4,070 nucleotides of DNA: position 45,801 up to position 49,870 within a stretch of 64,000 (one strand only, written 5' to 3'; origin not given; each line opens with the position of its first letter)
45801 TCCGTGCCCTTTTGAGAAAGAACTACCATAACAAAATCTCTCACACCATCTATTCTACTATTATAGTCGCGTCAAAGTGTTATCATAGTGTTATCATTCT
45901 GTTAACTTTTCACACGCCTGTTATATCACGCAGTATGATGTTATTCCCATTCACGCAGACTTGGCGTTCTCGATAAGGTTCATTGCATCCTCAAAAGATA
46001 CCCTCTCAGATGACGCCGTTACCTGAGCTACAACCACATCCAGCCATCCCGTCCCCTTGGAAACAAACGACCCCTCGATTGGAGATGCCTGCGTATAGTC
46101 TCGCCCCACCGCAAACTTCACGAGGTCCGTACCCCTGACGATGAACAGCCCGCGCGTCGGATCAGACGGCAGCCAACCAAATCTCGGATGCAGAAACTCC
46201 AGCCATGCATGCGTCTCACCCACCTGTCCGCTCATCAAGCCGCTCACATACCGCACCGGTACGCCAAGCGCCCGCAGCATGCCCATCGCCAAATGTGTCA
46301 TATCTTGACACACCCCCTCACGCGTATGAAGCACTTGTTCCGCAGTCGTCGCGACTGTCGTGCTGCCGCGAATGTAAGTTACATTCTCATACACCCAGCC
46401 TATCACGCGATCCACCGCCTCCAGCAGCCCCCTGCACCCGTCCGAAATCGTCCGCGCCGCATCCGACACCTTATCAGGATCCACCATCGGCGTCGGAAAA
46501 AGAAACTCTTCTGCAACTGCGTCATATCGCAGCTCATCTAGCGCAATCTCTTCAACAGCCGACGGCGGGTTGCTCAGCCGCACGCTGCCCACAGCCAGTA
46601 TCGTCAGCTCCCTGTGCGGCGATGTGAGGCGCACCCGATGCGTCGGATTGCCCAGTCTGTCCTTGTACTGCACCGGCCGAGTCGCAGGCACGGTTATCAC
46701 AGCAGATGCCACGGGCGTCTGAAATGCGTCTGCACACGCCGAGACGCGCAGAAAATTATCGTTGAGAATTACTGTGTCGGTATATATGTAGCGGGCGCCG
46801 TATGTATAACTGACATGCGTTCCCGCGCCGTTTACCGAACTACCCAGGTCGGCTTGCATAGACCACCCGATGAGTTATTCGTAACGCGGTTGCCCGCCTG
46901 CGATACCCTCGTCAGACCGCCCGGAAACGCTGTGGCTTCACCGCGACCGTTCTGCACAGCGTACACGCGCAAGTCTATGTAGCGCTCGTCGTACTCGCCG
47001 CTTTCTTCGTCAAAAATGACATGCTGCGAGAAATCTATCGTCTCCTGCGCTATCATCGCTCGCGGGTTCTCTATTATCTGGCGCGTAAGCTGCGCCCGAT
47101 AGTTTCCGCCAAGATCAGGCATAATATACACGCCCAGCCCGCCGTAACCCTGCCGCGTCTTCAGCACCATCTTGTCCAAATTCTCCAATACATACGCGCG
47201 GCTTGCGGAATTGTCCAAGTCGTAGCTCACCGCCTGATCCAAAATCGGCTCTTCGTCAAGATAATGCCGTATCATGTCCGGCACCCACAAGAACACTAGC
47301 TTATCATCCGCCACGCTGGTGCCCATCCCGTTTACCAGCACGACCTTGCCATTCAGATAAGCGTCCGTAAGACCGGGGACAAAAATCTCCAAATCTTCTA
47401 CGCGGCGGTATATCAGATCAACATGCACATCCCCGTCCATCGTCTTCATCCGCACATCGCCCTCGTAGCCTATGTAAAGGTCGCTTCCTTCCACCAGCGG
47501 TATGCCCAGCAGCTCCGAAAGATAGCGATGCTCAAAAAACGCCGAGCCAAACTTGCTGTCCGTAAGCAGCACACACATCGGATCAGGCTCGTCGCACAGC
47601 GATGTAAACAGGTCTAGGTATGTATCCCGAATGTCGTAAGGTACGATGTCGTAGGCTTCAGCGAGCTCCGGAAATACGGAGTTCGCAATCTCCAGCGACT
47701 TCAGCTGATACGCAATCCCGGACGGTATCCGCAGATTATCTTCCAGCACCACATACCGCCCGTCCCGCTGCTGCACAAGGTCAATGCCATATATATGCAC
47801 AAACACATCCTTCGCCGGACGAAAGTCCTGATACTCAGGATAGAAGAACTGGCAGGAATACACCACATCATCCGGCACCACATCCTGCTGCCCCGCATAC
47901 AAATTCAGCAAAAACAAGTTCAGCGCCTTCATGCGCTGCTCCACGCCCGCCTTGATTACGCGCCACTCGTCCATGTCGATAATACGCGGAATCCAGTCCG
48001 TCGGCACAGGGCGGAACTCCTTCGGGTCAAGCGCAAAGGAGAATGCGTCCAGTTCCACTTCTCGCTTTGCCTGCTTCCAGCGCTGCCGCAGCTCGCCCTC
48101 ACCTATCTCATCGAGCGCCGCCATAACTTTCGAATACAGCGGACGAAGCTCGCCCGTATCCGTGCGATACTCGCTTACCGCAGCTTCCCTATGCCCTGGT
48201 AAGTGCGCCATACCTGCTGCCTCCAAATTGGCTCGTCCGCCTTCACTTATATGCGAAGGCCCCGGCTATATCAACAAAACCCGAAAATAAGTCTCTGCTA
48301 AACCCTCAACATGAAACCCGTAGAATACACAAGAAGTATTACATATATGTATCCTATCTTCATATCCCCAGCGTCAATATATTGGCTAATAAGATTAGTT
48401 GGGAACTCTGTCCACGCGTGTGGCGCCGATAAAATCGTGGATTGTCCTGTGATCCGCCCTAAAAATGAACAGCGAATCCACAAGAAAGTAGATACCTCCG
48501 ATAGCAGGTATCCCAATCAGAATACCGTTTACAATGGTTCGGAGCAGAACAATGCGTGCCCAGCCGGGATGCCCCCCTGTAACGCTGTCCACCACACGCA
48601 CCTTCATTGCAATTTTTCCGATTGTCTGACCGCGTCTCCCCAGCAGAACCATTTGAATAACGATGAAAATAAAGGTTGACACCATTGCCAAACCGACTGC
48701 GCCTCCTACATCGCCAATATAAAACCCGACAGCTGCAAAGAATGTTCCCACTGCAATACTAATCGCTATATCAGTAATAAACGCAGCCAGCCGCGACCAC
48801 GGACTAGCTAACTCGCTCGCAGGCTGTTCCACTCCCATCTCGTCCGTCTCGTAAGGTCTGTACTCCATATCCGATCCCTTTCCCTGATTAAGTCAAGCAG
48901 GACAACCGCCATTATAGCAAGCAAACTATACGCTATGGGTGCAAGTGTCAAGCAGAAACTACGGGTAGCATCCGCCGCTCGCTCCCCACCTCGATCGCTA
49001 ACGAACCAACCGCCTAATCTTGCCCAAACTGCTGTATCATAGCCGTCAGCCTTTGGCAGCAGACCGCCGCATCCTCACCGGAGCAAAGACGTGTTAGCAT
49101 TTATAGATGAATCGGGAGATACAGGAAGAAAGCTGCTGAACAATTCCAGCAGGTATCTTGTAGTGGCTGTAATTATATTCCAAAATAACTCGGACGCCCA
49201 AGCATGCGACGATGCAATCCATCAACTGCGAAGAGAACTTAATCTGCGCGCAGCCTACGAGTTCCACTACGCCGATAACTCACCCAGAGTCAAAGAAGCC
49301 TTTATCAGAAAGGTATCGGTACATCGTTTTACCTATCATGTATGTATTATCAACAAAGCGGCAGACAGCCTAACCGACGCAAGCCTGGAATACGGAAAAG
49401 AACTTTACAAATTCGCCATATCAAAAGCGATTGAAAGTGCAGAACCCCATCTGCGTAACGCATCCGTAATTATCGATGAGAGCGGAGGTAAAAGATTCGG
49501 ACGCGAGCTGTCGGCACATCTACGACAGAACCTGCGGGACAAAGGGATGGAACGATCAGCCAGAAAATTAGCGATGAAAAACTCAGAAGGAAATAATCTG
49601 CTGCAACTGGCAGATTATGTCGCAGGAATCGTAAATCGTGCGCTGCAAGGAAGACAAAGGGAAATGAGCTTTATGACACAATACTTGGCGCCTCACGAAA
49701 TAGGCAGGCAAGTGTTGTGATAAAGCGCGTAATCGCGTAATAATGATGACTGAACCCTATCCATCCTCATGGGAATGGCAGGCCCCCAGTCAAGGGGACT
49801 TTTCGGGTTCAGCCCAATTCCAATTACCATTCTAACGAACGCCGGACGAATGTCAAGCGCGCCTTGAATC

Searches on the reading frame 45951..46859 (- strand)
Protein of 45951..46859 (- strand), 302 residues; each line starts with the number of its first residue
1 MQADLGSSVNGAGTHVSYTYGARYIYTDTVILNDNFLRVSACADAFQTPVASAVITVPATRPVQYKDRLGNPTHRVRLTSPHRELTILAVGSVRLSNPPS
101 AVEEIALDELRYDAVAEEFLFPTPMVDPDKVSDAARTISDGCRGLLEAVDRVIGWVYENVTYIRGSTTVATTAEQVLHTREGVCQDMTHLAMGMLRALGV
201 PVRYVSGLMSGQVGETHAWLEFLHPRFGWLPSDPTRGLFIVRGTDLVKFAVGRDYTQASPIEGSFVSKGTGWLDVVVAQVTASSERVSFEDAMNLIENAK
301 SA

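Call 90: search_protein_families(library=pfam, proteins=[window:45951-46859:-], max_evalue=0.00001)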
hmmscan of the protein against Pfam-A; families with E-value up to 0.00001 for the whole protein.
window:45951-46859:- (302 aa): 2 families
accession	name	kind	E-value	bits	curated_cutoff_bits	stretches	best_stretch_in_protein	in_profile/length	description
PF01841.26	Transglut_core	-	8.6e-23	81.1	23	1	134-234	3-108/108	Transglutaminase-like superfamily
PF08379.15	Bact_transglu_N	-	1.1e-06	29.7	27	1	21-93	6-79/80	Bacterial transglutaminase-like N-terminal region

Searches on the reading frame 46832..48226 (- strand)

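Call 32: search_protein_families(library=pfam, proteins=[window:46832-48226:-], max_evalue=0.00001)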
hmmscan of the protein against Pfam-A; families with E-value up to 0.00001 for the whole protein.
window:46832-48226:- (464 aa): 2 families
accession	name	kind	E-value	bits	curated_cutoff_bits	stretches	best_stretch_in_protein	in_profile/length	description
PF14403.11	CP_ATPgrasp_2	-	4.4e-100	335.7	32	1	80-442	1-374/374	Circularly permuted ATP-grasp type 2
PF04174.18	CP_ATPgrasp_1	-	3.8e-80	269.8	23.1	1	80-394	1-332/332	A circularly permuted ATPgrasp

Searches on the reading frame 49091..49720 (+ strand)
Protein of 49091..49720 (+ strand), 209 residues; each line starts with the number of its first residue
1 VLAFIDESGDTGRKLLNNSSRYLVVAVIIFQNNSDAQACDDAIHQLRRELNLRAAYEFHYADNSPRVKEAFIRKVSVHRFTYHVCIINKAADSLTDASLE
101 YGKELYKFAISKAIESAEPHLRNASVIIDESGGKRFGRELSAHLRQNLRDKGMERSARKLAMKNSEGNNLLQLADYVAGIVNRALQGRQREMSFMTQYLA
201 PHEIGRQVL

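Call 90: search_protein_families(library=pfam, proteins=[window:49091-49720:+], max_evalue=0.00001)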
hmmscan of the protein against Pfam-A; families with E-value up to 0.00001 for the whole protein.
window:49091-49720:+ (209 aa): 1 family
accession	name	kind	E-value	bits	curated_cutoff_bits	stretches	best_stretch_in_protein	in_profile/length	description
PF12686.12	DUF3800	-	3e-14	54.4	21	1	2-183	1-148/149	Protein of unknown function (DUF3800)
